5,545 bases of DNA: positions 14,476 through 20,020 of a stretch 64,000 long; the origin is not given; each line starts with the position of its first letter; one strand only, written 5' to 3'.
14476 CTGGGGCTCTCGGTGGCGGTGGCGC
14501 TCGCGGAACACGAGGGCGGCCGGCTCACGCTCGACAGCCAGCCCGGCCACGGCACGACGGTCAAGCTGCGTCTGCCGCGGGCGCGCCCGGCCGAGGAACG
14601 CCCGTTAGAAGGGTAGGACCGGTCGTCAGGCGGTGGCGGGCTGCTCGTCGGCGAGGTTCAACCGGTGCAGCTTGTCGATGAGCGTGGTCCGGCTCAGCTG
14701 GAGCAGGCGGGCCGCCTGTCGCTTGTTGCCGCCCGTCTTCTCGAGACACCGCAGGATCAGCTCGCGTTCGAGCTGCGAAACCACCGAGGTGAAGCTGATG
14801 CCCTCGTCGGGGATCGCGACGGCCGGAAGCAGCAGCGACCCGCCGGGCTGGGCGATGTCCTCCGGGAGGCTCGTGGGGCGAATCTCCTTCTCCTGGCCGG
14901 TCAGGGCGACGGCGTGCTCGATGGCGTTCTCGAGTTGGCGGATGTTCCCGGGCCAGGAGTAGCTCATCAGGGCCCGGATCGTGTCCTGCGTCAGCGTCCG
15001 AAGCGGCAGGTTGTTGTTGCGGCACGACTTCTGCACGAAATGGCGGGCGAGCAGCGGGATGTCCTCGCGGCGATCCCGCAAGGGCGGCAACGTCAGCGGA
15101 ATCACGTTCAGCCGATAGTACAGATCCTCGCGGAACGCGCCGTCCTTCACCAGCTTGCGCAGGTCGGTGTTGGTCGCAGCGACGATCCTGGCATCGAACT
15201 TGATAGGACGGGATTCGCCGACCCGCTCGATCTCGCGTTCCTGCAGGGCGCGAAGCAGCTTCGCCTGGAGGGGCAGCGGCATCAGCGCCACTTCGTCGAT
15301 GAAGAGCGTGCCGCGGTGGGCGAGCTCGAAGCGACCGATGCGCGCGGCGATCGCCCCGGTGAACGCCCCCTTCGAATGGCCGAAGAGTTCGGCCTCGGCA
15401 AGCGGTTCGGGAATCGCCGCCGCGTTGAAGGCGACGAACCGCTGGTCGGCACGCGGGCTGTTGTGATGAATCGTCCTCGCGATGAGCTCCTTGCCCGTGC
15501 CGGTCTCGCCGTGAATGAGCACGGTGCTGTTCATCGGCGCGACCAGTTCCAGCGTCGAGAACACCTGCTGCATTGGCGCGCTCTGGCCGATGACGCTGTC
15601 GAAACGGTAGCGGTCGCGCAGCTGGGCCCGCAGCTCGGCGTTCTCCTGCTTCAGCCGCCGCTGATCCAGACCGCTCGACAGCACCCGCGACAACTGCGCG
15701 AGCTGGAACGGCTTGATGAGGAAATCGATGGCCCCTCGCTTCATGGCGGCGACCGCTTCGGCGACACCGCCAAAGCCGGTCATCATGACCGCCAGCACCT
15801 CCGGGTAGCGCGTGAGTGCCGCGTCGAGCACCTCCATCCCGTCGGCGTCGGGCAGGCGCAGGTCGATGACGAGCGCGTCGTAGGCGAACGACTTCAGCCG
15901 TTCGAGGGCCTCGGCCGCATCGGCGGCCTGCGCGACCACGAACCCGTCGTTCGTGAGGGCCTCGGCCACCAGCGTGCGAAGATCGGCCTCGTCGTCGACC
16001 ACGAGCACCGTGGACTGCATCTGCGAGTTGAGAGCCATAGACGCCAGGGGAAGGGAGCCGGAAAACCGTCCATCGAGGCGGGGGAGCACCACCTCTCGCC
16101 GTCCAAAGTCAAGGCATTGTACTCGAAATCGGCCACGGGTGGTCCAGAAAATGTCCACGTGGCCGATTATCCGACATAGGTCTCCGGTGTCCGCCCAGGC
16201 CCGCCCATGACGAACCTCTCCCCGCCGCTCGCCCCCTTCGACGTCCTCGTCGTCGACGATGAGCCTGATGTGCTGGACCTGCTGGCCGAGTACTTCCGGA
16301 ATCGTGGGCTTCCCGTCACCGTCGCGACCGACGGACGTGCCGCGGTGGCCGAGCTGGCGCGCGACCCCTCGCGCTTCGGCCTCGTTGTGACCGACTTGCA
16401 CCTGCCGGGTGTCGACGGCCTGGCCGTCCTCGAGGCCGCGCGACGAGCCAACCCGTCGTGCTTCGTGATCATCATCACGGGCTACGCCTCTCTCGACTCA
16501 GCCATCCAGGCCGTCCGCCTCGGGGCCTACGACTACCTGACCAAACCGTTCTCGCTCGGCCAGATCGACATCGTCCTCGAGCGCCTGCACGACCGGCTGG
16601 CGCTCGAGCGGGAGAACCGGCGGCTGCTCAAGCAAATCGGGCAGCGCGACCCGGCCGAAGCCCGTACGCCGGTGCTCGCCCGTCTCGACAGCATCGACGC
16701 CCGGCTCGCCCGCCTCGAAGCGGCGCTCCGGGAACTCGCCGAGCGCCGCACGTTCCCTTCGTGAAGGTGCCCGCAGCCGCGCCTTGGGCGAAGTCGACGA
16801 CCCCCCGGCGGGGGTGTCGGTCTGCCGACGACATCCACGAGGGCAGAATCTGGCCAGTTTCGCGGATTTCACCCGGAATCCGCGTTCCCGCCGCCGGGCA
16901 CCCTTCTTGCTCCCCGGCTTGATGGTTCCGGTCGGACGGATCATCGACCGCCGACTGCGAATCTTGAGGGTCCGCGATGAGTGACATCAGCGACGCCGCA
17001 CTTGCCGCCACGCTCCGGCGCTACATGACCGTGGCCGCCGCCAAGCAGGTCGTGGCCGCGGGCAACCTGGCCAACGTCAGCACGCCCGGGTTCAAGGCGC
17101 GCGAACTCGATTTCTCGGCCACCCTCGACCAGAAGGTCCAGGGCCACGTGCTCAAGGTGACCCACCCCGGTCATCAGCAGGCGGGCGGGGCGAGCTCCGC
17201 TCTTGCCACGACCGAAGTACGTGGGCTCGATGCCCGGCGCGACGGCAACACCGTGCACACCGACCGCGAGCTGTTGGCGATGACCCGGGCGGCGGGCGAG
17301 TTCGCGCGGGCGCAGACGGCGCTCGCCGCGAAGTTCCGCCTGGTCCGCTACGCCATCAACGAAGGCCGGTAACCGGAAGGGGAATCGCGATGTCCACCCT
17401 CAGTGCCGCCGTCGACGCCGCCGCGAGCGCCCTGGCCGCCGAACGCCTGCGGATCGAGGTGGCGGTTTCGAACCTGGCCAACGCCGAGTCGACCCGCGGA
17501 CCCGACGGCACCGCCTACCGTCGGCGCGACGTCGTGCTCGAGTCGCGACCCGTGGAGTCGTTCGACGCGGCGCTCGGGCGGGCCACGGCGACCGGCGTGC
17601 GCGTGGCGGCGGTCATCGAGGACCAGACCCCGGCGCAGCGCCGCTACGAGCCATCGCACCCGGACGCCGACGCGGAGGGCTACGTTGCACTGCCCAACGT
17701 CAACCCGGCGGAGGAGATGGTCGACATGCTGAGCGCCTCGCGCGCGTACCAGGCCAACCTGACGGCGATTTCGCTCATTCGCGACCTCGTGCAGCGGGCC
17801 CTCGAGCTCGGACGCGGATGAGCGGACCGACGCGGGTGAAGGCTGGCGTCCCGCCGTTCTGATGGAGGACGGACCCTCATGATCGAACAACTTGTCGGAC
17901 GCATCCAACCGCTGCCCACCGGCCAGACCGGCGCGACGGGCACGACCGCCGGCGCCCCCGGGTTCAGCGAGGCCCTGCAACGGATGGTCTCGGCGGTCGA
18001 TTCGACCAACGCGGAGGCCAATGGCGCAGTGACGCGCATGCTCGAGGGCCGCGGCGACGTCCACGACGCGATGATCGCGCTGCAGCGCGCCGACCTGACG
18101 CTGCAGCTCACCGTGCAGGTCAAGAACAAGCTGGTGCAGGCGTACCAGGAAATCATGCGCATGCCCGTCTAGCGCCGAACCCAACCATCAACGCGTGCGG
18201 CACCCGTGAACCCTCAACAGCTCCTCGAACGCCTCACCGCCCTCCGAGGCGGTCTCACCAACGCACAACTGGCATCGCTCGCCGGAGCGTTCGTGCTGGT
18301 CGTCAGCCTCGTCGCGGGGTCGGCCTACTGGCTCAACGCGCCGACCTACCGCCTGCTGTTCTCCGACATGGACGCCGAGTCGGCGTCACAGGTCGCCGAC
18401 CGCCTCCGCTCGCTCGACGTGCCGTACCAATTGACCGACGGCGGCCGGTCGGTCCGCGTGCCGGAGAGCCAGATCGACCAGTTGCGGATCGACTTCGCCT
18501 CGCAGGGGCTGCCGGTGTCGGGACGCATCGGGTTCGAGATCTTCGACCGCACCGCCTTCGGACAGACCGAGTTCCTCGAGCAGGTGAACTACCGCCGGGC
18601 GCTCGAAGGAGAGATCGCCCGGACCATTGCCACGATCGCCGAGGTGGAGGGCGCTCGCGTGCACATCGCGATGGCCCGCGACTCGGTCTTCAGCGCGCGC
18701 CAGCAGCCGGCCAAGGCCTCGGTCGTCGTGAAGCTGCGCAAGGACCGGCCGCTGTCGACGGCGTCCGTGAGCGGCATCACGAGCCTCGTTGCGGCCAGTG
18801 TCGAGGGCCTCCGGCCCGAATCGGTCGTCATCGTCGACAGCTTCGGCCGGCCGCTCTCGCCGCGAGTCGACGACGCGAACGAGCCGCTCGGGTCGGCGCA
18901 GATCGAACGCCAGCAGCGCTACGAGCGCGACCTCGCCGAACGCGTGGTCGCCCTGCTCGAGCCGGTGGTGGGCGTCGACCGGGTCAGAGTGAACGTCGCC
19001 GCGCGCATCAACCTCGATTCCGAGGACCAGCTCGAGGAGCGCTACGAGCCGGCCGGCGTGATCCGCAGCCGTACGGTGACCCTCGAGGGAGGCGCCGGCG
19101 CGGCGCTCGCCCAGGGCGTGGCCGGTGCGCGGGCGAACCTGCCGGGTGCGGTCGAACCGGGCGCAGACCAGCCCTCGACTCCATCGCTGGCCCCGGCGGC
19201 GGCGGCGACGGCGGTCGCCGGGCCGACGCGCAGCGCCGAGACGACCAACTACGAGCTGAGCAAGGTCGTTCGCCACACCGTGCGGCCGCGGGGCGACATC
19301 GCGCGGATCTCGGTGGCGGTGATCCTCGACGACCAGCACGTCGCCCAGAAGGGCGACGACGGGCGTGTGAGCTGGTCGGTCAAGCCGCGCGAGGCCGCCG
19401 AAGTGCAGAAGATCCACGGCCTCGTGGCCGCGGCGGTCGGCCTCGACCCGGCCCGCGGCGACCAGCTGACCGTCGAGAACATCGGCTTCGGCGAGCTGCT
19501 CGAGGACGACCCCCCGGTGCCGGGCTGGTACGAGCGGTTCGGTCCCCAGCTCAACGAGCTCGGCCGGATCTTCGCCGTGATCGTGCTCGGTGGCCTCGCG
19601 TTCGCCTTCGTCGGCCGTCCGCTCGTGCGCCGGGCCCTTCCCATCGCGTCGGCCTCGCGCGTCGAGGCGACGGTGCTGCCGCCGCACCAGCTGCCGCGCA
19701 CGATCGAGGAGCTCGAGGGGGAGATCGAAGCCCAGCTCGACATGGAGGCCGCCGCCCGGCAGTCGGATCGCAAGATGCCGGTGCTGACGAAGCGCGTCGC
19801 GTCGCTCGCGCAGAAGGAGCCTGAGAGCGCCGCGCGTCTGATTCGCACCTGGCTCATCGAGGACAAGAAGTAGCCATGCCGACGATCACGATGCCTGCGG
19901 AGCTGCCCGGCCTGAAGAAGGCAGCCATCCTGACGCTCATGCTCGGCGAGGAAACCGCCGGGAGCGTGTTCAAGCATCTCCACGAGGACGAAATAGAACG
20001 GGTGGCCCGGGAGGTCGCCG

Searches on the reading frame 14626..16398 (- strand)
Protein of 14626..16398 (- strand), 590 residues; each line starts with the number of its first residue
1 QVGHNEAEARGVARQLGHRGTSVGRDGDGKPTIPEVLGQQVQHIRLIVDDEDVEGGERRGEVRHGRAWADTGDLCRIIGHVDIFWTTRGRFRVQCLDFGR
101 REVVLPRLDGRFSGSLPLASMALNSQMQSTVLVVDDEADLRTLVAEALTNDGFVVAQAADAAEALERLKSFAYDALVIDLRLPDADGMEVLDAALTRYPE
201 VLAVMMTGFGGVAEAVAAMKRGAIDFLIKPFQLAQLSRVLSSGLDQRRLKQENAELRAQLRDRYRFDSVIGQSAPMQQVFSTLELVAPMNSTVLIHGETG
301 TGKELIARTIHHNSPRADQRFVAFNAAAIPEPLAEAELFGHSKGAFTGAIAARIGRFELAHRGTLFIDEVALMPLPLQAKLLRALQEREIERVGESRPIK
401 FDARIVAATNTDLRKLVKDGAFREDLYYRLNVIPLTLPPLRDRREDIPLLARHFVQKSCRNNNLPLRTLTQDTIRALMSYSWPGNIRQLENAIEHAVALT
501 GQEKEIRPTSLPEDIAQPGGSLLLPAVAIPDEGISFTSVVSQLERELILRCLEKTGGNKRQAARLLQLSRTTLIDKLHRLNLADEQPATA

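Call 57: search_protein_families(library=pfam, proteins=[window:14626-16398:-], max_evalue=0.0001)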
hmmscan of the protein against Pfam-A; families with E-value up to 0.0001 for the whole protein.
window:14626-16398:- (590 aa): 7 families
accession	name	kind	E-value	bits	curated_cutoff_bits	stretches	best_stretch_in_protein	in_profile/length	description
PF00158.32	Sigma54_activat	-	1.3e-68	230.4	20.2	1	269-435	1-167/168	Sigma-54 interaction domain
PF25601.1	AAA_lid_14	-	1.7e-25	89.1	27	1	441-517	1-76/87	AAA+ ATPase lid domain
PF00072.30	Response_reg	-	3.3e-24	85.6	30.2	1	131-238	1-108/111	Response regulator receiver domain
PF14532.12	Sigma54_activ_2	-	7.6e-20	72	25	1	270-440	1-138/138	Sigma-54 interaction domain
PF02954.25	HTH_8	-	2e-12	47.1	22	1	541-579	3-41/42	Bacterial regulatory protein, Fis family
PF01078.27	Mg_chelatase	-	8.6e-06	25.7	20.3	0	279-410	11-157/207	Magnesium chelatase, subunit ChlI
PF07728.20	AAA_5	-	3.5e-05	24.2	22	0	293-412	2-124/139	AAA domain (dynein-related subfamily)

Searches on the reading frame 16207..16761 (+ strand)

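Call 58: search_protein_families(library=pfam, proteins=[window:16207-16761:+], max_evalue=0.0001)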
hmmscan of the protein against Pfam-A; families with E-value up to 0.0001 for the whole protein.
window:16207-16761:+ (185 aa): 1 family
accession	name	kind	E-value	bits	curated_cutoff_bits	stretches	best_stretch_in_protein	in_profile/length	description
PF00072.30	Response_reg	-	4.5e-26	91.6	30.2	1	13-120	1-106/111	Response regulator receiver domain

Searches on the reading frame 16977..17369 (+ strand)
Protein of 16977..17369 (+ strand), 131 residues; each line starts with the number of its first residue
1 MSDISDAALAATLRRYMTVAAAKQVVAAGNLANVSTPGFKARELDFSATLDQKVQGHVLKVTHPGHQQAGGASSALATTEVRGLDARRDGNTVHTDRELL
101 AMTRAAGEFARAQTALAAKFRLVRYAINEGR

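Call 58: search_protein_families(library=pfam, proteins=[window:16977-17369:+], max_evalue=0.0001)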
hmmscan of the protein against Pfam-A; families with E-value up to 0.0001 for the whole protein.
window:16977-17369:+ (131 aa): 0 families

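Call 87: search_protein_families(library=pfam, proteins=[window:16977-17369:+], max_evalue=0.01)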
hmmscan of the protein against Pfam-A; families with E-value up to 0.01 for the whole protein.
window:16977-17369:+ (131 aa): 1 family
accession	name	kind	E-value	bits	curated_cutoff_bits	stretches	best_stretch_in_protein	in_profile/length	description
PF00460.25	Flg_bb_rod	-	0.00048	20.5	20.7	1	20-40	11-31/31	Flagella basal body rod protein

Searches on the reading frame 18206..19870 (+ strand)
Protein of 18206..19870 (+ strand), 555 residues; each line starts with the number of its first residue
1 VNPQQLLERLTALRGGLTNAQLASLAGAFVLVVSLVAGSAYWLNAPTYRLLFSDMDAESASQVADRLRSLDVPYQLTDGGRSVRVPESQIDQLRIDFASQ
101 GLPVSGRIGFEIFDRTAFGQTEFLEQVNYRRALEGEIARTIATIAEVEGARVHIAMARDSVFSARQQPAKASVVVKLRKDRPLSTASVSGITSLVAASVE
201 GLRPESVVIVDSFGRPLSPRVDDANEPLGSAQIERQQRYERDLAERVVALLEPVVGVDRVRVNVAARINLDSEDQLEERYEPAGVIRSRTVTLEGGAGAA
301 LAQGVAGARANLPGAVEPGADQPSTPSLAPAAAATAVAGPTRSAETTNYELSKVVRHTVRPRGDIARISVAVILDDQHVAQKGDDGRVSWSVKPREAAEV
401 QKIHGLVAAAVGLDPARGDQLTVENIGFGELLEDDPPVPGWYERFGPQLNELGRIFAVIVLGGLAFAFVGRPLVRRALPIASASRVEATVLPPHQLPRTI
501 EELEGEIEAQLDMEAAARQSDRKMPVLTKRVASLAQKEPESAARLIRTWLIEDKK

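Call 58: search_protein_families(library=pfam, proteins=[window:18206-19870:+], max_evalue=0.0001)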
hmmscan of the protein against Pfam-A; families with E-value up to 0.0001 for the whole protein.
window:18206-19870:+ (555 aa): 2 families
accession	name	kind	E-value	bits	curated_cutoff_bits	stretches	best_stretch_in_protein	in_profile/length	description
PF01514.23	YscJ_FliF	-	6.7e-63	212.2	24.4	1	44-218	2-178/179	Secretory protein of YscJ/FliF family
PF08345.17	YscJ_FliF_C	-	2.9e-37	128.8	23.8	1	251-428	1-147/147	Flagellar M-ring protein C-terminal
